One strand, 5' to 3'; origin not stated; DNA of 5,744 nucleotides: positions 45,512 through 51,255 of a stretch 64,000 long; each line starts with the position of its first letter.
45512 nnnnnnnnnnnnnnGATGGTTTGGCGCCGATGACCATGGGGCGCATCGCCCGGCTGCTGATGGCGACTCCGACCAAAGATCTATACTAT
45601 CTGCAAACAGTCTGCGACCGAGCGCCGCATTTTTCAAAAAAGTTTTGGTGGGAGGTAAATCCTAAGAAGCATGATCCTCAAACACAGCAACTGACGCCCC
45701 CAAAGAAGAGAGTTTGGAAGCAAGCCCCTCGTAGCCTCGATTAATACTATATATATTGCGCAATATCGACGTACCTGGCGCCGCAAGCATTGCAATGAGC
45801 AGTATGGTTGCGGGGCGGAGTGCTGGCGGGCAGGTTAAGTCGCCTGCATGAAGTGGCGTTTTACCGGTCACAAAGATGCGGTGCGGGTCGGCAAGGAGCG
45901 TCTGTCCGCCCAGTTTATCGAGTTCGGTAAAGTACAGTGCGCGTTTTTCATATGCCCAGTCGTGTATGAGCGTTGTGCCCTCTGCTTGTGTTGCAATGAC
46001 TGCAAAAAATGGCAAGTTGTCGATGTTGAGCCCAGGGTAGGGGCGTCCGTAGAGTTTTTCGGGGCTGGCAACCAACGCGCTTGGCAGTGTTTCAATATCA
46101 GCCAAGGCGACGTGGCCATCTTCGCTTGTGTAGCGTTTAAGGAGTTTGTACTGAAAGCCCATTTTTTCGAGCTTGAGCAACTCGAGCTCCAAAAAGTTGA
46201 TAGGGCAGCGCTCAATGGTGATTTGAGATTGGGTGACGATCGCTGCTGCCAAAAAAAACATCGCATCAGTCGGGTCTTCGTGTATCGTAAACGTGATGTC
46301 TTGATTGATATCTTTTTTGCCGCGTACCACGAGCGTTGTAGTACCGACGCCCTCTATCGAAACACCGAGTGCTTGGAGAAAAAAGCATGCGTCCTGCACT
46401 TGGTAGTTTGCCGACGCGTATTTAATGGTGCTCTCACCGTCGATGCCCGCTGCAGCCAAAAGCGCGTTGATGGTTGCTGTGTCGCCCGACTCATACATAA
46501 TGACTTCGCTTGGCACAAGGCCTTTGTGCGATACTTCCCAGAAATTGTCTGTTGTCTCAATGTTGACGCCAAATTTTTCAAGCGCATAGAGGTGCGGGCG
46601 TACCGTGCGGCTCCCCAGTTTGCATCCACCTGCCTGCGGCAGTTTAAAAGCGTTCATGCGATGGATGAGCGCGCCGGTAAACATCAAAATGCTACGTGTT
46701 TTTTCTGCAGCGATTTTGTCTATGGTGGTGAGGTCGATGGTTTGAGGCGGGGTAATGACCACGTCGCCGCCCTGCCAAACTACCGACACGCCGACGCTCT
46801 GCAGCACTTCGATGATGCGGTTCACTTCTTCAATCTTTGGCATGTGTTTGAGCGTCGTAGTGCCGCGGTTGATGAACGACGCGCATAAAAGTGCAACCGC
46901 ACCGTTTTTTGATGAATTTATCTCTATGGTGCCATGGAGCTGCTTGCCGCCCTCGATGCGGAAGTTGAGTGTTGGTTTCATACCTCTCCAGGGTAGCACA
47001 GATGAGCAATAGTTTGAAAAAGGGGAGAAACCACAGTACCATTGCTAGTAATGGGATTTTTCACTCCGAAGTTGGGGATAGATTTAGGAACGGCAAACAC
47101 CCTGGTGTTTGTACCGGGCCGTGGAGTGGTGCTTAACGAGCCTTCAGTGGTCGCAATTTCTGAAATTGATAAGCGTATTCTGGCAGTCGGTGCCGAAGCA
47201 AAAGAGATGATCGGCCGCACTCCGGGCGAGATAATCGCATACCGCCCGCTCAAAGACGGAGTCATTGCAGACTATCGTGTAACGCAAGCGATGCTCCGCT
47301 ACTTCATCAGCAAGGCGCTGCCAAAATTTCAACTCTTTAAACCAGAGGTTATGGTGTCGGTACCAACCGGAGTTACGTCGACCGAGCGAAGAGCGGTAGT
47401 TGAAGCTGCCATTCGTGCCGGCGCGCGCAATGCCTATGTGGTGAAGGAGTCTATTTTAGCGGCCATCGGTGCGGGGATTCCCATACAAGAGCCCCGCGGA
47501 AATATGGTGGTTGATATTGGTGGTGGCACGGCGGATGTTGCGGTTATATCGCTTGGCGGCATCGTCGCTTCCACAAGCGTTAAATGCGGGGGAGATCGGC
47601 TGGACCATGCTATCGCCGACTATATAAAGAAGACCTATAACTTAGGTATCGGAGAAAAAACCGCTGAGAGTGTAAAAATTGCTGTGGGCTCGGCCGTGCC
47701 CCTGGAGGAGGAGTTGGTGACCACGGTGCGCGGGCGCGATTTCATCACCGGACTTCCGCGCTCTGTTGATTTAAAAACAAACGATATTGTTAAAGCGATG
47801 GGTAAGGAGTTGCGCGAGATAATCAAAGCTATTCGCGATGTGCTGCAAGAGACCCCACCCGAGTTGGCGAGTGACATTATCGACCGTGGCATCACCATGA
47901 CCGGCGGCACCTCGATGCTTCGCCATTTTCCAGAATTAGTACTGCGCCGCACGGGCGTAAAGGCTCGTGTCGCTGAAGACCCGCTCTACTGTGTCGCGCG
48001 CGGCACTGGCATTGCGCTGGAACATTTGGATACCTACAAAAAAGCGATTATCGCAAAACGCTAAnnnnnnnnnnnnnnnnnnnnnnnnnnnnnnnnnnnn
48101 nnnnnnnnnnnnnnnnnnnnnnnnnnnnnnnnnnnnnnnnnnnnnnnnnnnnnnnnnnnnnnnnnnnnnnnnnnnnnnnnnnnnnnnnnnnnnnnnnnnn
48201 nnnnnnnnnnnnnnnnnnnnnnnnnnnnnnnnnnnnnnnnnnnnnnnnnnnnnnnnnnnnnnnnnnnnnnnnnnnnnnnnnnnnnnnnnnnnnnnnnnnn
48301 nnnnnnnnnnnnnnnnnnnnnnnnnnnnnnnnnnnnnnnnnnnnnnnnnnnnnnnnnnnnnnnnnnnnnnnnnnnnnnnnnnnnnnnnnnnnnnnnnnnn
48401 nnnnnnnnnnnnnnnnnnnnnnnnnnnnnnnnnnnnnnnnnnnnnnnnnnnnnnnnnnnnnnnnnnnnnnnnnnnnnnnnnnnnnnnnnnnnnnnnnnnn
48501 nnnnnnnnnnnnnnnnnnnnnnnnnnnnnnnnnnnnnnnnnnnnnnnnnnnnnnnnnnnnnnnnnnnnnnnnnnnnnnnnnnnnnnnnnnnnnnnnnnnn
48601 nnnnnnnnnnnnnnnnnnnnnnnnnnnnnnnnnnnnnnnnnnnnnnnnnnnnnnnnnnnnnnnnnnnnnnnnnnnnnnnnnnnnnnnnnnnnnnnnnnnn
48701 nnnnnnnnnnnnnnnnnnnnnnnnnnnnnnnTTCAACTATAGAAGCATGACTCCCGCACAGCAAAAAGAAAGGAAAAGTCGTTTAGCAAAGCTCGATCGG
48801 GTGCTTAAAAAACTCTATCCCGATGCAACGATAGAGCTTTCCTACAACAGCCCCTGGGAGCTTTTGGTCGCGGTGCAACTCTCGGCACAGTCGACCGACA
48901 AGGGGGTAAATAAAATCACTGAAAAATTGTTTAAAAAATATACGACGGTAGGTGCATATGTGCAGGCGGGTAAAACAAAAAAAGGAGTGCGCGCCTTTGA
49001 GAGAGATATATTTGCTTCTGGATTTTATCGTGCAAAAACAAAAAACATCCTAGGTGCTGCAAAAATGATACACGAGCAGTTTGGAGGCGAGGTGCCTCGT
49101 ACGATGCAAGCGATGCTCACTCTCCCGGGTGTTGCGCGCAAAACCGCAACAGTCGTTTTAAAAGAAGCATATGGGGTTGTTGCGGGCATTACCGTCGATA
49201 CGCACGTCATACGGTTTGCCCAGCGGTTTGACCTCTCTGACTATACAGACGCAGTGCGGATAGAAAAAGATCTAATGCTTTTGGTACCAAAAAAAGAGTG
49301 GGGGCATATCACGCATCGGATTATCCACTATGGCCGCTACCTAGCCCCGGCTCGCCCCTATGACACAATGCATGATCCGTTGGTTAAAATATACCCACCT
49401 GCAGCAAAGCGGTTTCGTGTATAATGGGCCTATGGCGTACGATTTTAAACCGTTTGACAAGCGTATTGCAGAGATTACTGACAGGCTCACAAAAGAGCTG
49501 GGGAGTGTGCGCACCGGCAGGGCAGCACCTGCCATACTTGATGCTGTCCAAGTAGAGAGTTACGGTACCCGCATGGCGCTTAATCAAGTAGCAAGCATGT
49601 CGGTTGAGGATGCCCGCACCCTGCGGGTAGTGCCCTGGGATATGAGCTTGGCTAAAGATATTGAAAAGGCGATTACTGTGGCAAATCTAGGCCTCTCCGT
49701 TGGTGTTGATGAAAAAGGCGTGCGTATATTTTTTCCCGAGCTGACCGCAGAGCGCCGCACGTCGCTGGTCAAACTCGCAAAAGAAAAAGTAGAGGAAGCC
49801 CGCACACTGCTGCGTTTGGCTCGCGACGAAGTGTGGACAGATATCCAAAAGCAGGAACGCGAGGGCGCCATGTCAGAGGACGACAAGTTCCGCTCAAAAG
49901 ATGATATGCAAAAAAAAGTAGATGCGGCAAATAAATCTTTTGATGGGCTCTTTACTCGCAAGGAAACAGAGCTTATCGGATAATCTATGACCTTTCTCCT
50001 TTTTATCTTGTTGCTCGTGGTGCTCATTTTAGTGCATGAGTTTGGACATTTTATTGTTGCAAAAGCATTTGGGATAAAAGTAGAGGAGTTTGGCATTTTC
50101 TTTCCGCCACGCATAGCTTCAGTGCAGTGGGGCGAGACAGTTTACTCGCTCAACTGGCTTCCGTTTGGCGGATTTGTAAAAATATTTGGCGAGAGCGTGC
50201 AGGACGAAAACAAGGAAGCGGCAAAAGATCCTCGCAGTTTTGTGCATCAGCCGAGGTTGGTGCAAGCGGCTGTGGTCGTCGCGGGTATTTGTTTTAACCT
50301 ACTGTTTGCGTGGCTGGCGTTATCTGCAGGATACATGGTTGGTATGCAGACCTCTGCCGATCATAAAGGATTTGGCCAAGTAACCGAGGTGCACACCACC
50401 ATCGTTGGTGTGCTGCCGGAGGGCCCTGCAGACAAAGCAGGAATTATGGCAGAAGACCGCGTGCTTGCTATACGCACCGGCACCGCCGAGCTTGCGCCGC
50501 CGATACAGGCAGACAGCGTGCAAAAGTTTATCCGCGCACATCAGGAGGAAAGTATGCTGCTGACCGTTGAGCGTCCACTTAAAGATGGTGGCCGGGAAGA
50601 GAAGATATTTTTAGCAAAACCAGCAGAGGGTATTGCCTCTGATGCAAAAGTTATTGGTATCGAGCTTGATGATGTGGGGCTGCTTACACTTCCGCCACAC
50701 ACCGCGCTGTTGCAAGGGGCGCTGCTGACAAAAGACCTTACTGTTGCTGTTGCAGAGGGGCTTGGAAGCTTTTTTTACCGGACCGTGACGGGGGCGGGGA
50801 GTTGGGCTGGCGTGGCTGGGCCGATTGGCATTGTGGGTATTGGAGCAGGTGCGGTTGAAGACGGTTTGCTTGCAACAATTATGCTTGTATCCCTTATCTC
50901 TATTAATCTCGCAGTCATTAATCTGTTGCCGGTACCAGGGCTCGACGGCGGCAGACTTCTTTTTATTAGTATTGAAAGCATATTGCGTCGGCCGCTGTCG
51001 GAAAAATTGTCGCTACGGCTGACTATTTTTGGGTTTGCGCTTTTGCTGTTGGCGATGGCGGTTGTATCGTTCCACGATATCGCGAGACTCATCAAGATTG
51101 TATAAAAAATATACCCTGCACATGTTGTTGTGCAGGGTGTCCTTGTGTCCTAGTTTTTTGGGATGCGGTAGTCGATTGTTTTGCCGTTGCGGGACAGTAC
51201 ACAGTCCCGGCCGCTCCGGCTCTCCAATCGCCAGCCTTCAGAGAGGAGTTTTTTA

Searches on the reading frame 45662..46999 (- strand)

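Call 14: search_protein_families(library=ncbifam, proteins=[window:45662-46999:-], max_evalue=0.00001)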
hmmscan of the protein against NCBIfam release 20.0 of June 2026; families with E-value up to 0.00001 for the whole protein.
window:45662-46999:- (445 aa): 5 families
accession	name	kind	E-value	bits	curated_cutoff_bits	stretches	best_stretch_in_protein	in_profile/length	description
NF006873.0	PRK09369.1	subfamily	7.4e-90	301.6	297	1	12-439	3-416/419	UDP-N-acetylglucosamine 1-carboxyvinyltransferase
TIGR01072.1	murA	equivalog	2.4e-88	296.7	392.7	1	13-437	4-414/416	UDP-N-acetylglucosamine 1-carboxyvinyltransferase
NF009470.0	PRK12830.1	equivalog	5.7e-62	209.8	552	1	13-439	4-414/417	UDP-N-acetylglucosamine 1-carboxyvinyltransferase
TIGR01356.1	aroA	equivalog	2.8e-23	82.4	287.25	1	23-348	1-321/415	3-phosphoshikimate 1-carboxyvinyltransferase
NF011381.1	PRK14806.1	equivalog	1.7e-12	46.4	902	1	11-346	302-635/733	bifunctional prephenate dehydrogenase/3-phosphoshikimate 1-carboxyvinyltransferase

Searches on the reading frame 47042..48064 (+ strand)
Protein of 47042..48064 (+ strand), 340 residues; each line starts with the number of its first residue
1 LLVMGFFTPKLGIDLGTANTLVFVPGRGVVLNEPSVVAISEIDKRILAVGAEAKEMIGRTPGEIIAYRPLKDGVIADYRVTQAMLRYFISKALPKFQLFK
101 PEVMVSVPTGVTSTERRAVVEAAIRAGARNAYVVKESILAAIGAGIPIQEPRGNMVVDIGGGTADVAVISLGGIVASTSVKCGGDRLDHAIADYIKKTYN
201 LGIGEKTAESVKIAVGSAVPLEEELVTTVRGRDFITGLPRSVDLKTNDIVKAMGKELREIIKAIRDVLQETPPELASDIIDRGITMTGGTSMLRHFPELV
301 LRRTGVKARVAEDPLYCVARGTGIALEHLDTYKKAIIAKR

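Call 78: search_protein_families(library=pfam, proteins=[window:47042-48064:+], max_evalue=0.0001)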
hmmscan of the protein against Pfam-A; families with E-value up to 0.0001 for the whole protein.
window:47042-48064:+ (340 aa): 5 families
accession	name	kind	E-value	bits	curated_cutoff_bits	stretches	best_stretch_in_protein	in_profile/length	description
PF06723.19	MreB_Mbl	-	6.5e-134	446.3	27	1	10-333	3-326/327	MreB/Mbl protein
PF00012.26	HSP70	-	2.6e-11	42.9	20.6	1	102-201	135-240/599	Hsp70 protein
PF14450.12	FtsA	-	6.9e-11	43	31.8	1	155-320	1-126/127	Cell division protein FtsA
PF25216.1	Volactin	-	3.5e-09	37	35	1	36-325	48-320/321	Volactin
PF00022.25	Actin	-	1.2e-08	34.5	27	1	61-197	56-189/410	Actin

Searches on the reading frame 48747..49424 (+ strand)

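Call 78: search_protein_families(library=pfam, proteins=[window:48747-49424:+], max_evalue=0.0001)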
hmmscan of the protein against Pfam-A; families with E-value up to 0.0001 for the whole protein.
window:48747-49424:+ (225 aa): 1 family
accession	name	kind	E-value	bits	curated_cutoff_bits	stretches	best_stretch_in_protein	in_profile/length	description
PF00730.31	HhH-GPD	-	5.2e-13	49.7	26.2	1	42-181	2-107/108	HhH-GPD superfamily base excision DNA repair protein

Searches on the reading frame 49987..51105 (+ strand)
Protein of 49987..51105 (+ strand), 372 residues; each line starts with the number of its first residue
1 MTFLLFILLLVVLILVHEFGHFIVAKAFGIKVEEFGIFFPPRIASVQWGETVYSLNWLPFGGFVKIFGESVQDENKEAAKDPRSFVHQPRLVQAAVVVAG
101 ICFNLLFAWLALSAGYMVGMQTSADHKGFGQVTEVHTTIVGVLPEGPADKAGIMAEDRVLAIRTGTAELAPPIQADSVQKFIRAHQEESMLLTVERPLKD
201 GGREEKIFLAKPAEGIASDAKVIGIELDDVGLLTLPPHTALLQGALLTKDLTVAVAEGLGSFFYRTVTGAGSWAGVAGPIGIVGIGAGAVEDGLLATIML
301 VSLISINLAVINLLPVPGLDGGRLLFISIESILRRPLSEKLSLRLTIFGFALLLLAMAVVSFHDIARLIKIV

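Call 78: search_protein_families(library=pfam, proteins=[window:49987-51105:+], max_evalue=0.0001)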
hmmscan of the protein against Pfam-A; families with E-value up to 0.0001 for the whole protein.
window:49987-51105:+ (372 aa): 2 families
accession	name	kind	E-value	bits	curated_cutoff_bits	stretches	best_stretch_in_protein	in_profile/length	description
PF02163.28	Peptidase_M50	-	1.9e-50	171.7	27.2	1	6-355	2-220/221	Peptidase family M50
PF17820.7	PDZ_6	-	4.5e-06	26.8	27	1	139-196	2-54/54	PDZ domain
